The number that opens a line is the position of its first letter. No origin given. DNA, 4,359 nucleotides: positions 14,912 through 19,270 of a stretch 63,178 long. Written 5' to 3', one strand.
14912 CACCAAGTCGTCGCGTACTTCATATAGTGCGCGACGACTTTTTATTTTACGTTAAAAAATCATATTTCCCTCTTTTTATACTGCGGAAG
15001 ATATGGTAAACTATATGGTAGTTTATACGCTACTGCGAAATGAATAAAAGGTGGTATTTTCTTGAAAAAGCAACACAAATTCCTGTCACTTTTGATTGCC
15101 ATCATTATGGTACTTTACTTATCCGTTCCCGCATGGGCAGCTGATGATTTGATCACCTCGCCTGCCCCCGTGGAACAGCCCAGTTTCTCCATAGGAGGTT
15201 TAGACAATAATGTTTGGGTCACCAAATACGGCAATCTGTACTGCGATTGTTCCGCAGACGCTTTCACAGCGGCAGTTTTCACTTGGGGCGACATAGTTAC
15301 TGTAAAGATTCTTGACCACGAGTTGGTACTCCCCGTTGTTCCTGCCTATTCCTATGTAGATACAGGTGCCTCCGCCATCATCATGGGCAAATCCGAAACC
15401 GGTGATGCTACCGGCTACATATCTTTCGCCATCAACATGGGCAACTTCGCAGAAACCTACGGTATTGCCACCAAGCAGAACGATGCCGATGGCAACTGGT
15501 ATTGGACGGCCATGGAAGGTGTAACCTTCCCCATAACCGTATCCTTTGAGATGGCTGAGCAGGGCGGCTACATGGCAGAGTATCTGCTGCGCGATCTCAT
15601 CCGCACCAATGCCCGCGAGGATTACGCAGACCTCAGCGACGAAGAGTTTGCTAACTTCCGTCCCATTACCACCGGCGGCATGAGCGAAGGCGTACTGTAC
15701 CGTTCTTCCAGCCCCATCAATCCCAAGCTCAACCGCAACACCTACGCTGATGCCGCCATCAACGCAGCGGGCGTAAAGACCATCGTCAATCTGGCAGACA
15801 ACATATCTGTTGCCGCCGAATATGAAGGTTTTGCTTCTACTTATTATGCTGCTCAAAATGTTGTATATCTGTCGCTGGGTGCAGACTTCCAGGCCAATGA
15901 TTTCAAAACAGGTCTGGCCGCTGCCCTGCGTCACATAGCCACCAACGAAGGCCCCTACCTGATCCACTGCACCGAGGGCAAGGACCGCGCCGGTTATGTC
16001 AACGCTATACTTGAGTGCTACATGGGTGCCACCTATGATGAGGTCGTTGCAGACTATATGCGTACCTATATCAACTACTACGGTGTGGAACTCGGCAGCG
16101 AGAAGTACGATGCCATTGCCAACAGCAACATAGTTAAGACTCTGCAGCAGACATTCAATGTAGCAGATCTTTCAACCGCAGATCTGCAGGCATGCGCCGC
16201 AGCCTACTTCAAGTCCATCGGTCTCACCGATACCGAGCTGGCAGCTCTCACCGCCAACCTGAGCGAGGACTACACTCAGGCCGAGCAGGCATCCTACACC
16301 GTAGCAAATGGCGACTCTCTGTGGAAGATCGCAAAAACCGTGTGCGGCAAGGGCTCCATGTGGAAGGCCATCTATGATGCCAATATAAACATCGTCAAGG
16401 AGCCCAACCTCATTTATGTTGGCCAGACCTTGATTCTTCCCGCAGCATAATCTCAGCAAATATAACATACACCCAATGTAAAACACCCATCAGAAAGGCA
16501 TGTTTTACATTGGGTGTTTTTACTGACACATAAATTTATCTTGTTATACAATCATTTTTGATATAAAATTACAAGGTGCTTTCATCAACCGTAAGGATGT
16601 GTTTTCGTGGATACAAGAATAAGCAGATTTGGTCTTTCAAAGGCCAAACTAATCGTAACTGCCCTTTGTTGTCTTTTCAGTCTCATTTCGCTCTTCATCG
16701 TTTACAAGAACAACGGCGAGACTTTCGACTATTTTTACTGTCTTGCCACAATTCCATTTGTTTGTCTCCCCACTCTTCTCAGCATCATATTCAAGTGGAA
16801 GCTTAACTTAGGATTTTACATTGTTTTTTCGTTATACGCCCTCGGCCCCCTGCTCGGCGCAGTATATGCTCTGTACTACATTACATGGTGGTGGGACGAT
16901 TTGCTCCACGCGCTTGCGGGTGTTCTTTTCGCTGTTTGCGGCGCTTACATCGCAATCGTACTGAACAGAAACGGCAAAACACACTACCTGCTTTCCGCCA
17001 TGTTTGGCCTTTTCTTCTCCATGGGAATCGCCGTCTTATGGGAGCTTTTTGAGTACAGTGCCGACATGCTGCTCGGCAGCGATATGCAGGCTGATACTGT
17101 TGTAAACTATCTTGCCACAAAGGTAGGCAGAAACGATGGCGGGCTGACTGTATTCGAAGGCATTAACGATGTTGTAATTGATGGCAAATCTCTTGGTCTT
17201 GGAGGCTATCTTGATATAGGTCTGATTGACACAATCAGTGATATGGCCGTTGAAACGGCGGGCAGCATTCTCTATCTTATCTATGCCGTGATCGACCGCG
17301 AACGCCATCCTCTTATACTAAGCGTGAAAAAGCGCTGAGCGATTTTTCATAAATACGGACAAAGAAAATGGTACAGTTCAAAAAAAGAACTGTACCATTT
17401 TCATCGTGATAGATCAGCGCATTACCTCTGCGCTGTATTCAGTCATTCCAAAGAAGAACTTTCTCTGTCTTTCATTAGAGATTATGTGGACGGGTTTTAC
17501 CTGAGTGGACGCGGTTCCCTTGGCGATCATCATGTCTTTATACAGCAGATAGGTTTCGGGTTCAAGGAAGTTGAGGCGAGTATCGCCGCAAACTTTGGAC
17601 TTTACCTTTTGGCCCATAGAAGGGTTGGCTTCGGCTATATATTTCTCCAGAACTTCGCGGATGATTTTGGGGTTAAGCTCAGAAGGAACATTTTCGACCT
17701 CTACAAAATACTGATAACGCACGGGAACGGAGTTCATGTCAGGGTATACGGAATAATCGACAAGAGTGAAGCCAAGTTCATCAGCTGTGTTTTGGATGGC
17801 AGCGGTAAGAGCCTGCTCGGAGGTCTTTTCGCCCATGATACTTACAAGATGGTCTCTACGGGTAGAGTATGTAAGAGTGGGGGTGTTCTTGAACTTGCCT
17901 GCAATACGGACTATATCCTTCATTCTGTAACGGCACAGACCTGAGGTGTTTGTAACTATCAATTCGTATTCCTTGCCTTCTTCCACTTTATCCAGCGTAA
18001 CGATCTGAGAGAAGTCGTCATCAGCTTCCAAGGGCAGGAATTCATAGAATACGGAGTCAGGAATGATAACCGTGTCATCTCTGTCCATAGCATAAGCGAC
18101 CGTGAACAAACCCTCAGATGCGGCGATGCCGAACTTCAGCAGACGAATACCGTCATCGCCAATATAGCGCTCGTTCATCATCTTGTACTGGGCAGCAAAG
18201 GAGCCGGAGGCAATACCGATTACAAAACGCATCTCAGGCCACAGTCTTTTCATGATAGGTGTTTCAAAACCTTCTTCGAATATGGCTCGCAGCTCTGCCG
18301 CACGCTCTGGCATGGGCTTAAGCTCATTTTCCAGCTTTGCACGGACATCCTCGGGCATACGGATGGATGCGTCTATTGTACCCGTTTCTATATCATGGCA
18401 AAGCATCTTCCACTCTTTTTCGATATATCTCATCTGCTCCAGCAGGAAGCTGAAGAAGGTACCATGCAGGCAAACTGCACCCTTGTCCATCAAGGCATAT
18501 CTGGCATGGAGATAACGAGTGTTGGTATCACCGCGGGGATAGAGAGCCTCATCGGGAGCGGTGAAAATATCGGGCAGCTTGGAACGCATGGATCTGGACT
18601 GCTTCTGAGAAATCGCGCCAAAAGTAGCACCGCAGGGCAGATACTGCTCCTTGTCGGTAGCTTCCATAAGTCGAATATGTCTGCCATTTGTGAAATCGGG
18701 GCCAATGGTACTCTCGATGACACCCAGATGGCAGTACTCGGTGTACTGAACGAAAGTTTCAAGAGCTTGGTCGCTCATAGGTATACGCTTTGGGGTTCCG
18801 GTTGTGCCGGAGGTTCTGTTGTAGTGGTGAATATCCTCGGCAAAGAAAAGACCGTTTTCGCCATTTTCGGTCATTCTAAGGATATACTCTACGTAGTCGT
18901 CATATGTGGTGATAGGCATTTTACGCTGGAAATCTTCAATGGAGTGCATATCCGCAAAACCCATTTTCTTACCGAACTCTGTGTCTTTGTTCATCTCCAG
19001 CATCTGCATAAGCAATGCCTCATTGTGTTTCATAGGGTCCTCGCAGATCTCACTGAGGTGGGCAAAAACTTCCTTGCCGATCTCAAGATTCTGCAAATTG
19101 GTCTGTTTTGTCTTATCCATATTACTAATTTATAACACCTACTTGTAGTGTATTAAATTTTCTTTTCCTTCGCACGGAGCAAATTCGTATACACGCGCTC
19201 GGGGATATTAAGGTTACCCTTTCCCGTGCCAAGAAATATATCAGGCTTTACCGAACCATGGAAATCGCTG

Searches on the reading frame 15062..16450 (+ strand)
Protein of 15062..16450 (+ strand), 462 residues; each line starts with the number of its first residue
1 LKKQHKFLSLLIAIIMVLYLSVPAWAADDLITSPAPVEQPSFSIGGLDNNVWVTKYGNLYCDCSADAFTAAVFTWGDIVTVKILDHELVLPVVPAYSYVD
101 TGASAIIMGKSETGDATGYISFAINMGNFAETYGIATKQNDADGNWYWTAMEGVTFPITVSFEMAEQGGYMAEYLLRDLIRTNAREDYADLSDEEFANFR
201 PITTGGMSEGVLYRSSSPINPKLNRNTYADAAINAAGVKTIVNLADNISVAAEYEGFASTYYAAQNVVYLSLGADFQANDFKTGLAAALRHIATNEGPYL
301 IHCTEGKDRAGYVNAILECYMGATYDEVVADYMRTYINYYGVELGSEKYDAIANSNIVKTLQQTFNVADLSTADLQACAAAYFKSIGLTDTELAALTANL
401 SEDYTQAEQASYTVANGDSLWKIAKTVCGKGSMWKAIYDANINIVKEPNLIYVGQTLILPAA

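Call 39: search_protein_families(library=pfam, proteins=[window:15062-16450:+], max_evalue=0.001)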
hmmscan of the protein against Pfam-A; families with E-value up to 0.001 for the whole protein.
window:15062-16450:+ (462 aa): 5 families
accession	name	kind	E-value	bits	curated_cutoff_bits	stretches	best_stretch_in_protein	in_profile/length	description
PF13350.11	Y_phosphatase3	-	3.1e-15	57.2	22.2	1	280-401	113-239/240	Tyrosine phosphatase family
PF01476.26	LysM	-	2.2e-09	37.5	20.9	1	412-460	1-43/43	LysM domain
PF20257.3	SAM_HAT_C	-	4.7e-07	30.5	25.5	1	53-138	6-80/84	SAM hydroxide adenosyltransferase C-terminal domain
PF22785.1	Tc-R-P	-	0.00031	21.7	27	0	232-315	18-98/106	Polymorphic toxin system, DSP-PTPase phosphatase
PF22784.1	PTP-SAK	-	0.0005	20.6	27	1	235-324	29-115/153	Swiss Army Knife protein, DSP-PTPase phosphatase domain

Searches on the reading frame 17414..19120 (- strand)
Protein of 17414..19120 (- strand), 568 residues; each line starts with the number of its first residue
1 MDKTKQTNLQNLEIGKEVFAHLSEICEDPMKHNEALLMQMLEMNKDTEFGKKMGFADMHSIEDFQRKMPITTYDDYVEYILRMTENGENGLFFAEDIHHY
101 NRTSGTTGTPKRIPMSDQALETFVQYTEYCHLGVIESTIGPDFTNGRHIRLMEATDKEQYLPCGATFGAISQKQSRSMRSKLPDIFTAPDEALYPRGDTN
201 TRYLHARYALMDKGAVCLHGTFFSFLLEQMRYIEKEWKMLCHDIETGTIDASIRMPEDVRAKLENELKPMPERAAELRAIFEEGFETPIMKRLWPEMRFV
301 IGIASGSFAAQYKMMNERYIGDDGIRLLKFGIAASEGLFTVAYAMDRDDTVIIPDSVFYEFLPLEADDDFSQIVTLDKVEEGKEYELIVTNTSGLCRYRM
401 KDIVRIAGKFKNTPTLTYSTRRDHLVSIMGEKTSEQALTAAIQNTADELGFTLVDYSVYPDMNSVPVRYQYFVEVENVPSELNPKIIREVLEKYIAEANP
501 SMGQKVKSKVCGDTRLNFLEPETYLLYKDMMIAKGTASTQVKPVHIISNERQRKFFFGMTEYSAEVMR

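Call 39: search_protein_families(library=pfam, proteins=[window:17414-19120:-], max_evalue=0.001)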
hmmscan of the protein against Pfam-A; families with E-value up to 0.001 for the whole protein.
window:17414-19120:- (568 aa): 4 families
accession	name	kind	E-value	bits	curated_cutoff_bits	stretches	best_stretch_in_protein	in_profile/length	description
PF03321.19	GH3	-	3.8e-67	227.1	23.6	1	22-323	5-302/304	GH3 family N-terminal domain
PF23571.1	GH3_M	-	2.3e-22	79.3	23.6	1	351-421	2-75/75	GH3 family central domain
PF23572.1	GH3_C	-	1e-14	55.6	23.6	1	437-550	2-118/119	GH3 family C-terminal domain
PF25146.1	GH3_N_vert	-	0.00073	19.9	34.1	0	270-307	22-59/68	Vertebrate GH3, N-terminal domain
